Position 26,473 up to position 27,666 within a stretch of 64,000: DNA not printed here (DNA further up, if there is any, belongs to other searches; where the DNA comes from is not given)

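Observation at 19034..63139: Radical SAM supercluster: 21 CxxxCxxC motifs in 19 loci within about 44 kb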

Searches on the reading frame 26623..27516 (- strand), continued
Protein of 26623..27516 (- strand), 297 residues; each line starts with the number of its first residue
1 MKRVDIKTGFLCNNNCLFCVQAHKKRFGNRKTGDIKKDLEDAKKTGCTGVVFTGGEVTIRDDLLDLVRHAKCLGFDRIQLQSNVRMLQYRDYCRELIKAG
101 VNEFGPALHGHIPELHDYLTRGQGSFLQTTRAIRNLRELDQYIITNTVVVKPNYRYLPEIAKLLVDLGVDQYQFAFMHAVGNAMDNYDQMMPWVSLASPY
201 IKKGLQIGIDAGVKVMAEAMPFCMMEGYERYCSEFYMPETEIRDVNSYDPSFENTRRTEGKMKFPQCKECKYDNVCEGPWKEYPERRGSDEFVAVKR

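Call 75: fold_search(model_id=the predicted structure, library=pdb)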
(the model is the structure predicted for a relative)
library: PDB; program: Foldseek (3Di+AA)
matches with E <= 10: 1859; with E <= 0.001: 220
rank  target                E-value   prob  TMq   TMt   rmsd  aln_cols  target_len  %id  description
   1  7vob                  4.8e-13  1.00  0.57  0.52   3.1       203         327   24  The crystal structure of a Radical SAM Enzyme BlsE involved in the Biosynthesis of Blasticidin S (released 2022-05-04)
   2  7tom                  2.1e-12  1.00  0.62  0.38   2.8       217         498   21  X-ray crystal structure of glycerol dibiphytanyl glycerol tetraether - macrocyclic archaeol synthase (GDGT-MAS) from Met (released 2022-08-31)
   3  7tol                  3.1e-12  1.00  0.61  0.38   2.8       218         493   20  X-ray crystal structure of glycerol dibiphytanyl glycerol tetraether - macrocyclic archaeol synthase (GDGT-MAS) from Met (released 2022-08-31)
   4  6efn                  6.7e-12  1.00  0.65  0.51   4.6       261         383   17  Structure of a RiPP maturase, SkfB (released 2018-10-24)
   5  5v1t_A                5.4e-11  1.00  0.69  0.49   6.0       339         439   16  Crystal structure of Streptococcus suis SuiB bound to precursor peptide SuiA (released 2017-08-30)
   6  9dfn                  1.3e-10  1.00  0.66  0.69   3.3       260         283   15  X-ray crystal structure of the second viperin-like enzyme from Trichoderma virens with bound CTP and SAM (released 2025-02-19)
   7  5v1s_A                1.4e-10  1.00  0.69  0.50   5.9       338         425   17  Crystal structure of Streptococcus suis SuiB bound to S-adenosylmethionine (released 2017-08-30)
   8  9dgw_C                2.3e-10  1.00  0.63  0.68   3.1       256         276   16  X-ray crystal structure of the Viperin-like enzyme from T. virens with bound CTP and SAM (released 2025-02-12)
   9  9dfu                  2.6e-10  1.00  0.62  0.65   3.4       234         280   15  X-ray crystal structure of the second Viperin-like enzyme from T. virens variant F40H with bound CTP and SAM (released 2025-02-19)
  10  5vsm_A                4.7e-10  1.00  0.64  0.72   3.3       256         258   15  Crystal structure of viperin with bound [4Fe-4S] cluster, 5'-deoxyadenosine, and L-methionine (released 2017-06-14)
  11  5vsl_A                4.7e-10  1.00  0.64  0.72   3.3       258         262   15  Crystal structure of viperin with bound [4Fe-4S] cluster and S-adenosylhomocysteine (SAH) (released 2017-06-14)
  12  5v1q_B                5.0e-10  1.00  0.67  0.48   6.5       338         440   16  Crystal structure of Streptococcus suis SuiB (released 2017-08-30)
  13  9dfw_C                6.0e-10  1.00  0.64  0.67   3.2       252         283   15  X-ray crystal structure of an engineered Viperin-like enzyme from T. virens with bound CTP and SAM (released 2025-02-12)
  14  5v1q_A                6.0e-10  1.00  0.68  0.49   6.2       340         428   17  Crystal structure of Streptococcus suis SuiB (released 2017-08-30)
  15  9dfw_B                6.8e-10  1.00  0.63  0.64   3.3       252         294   15  X-ray crystal structure of an engineered Viperin-like enzyme from T. virens with bound CTP and SAM (released 2025-02-12)
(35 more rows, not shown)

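Call 76: search_protein_families(library=ncbifam, proteins=[L001:4909-6753:+], max_evalue=0.01)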
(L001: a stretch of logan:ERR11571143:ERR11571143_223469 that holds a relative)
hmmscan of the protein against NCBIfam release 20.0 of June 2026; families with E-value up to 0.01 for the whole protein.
L001:4909-6753:+ (614 aa): 85 families (the best 25 are shown)
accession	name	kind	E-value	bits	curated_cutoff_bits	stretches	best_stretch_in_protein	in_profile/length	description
NF038332.1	rSAM_rare_HxsC4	exception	6.7e-52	176.7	500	2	10-165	18-180/335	radical SAM protein HxsC4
TIGR03977.1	rSAM_pair_HxsC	equivalog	6.5e-50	169.7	267.9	2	9-281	28-287/292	His-Xaa-Ser system radical SAM maturase HxsC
TIGR02668.1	moaA_archaeal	equivalog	3e-43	148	325.25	2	10-168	14-175/303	GTP 3',8-cyclase MoaA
TIGR02666.1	moaA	equivalog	2.9e-41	141.5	284.05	2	11-189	15-203/336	GTP 3',8-cyclase MoaA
NF045646.2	rSAM_Se_TrsS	equivalog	1.6e-38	132.4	490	2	10-176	90-261/441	radical SAM (seleno)protein TrsS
NF001199.0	PRK00164.2-1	equivalog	4.2e-38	131.2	231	2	10-169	16-178/308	GTP 3',8-cyclase MoaA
NF045702.1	rSAM_GDGT_ether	equivalog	2.2e-35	122.3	450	2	3-189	83-276/486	tetraether lipid synthase Tes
TIGR04546.1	rSAM_ahbC_deAc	equivalog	2e-31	109.1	650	2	10-176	43-211/390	12,18-didecarboxysiroheme deacetylase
TIGR04347.1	pseudo_SAM_Halo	equivalog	1.4e-30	106.8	525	2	9-164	41-197/390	TIGR04347 family pseudo-SAM/SPASM protein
TIGR04055.1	rSAM_NirJ2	equivalog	4.3e-29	102.1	500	2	13-226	7-215/326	putative heme d1 biosynthesis radical SAM protein NirJ2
NF038283.1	viperin_w_prok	equivalog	1.6e-27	96.4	180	2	13-158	9-169/281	viperin family antiviral radical SAM protein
TIGR04545.1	rSAM_ahbD_hemeb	equivalog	4.3e-27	95.5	500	2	11-168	5-164/339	heme b synthase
TIGR04054.1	rSAM_NirJ1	equivalog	1.7e-26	92.8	650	2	11-177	41-209/387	putative heme d1 biosynthesis radical SAM protein NirJ1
NF050035.1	rSAM_WgK_link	exception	4.7e-26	91.6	650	2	6-193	9-196/367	radical SAM/SPASM peptide maturase WgkB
TIGR04317.1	W_rSAM_matur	equivalog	5.3e-25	88.3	380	2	10-166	8-171/349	tungsten cofactor oxidoreductase radical SAM maturase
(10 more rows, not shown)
